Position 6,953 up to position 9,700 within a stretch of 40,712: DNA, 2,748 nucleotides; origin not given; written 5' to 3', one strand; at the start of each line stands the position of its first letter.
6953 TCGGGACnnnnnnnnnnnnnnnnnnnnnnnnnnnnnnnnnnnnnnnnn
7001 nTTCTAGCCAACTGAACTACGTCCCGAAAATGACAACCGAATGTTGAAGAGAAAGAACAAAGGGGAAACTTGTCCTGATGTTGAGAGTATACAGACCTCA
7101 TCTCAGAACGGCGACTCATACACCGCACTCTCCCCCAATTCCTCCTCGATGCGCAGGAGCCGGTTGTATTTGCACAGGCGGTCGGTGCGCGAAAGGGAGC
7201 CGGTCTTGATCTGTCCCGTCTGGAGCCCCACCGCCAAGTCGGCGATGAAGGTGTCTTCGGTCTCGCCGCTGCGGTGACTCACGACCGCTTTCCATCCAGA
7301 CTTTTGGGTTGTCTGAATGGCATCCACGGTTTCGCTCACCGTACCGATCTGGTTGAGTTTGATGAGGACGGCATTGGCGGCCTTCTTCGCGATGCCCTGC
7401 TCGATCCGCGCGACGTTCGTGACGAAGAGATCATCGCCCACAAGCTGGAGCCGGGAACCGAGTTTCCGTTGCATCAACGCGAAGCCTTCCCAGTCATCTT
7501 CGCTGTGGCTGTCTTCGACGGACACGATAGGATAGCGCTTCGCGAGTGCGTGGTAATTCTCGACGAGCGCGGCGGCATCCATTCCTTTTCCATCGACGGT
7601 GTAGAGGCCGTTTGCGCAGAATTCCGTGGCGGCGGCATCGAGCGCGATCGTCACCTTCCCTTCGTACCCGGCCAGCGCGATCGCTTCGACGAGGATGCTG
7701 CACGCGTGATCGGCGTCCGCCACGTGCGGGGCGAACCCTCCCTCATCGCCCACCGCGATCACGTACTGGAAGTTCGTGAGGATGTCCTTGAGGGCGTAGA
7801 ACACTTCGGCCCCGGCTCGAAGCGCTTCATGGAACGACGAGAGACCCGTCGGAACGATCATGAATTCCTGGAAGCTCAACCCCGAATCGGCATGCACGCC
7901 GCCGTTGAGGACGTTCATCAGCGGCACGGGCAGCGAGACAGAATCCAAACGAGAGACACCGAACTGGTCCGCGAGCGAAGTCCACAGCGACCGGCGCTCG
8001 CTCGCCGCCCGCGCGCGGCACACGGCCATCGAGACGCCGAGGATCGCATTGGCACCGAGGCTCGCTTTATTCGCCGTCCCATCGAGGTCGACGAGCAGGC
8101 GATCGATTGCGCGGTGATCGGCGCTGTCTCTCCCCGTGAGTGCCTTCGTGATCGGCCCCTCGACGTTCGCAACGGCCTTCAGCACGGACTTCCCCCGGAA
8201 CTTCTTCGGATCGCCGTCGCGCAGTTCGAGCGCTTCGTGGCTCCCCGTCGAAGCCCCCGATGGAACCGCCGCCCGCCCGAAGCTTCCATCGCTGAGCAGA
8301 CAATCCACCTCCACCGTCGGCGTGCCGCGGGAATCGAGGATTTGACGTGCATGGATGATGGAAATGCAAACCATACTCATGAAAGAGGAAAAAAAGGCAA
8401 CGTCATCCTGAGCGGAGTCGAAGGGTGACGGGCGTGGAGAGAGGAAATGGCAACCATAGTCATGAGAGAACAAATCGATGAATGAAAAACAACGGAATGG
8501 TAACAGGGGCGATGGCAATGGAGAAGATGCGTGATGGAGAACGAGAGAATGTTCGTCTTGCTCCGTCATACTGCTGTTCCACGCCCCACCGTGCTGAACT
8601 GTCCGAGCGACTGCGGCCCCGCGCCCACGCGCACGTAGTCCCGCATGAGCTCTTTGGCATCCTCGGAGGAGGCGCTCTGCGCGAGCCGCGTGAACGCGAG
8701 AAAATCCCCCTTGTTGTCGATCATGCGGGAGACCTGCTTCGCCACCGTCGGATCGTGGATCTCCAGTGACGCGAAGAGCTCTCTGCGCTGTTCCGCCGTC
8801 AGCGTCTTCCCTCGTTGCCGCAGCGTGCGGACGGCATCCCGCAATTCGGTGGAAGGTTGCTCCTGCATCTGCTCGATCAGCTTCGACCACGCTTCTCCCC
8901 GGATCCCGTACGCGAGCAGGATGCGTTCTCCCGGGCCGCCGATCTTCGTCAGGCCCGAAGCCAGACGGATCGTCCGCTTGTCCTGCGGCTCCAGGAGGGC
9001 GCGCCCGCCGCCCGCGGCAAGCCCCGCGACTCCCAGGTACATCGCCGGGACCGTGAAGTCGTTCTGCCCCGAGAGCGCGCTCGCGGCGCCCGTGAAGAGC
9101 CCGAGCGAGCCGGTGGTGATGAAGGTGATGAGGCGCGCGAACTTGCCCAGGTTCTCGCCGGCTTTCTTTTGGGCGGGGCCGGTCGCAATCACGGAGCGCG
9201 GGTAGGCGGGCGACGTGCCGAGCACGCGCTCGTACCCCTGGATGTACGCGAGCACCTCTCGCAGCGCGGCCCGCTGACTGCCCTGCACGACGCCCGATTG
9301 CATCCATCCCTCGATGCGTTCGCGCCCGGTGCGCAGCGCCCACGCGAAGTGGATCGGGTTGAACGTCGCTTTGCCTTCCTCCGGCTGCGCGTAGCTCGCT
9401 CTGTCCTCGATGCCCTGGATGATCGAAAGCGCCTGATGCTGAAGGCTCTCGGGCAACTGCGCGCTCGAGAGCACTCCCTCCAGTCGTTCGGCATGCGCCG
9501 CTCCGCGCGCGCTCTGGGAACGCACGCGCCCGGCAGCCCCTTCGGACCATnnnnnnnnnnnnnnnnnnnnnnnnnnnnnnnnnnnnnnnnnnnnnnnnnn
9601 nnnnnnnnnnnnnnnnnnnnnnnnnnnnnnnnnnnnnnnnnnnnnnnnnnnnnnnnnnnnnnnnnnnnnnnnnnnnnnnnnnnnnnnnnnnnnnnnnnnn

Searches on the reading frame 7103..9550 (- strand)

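Call 59: search_protein_families(library=pfam, proteins=[window:7103-9550:-], max_evalue=0.01)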
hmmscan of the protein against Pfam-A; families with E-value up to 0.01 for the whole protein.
window:7103-9550:- (815 aa): 3 families
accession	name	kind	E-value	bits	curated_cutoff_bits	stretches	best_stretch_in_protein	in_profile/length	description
PF00113.28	Enolase_C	-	4.1e-114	381.3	21.5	1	538-812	2-288/296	Enolase, C-terminal TIM barrel domain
PF03952.21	Enolase_N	-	2.2e-51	173.9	35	1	396-524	1-129/131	Enolase, N-terminal domain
PF07476.17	MAAL_C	-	9.7e-06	25.4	27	1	695-778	134-216/249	Methylaspartate ammonia-lyase C-terminus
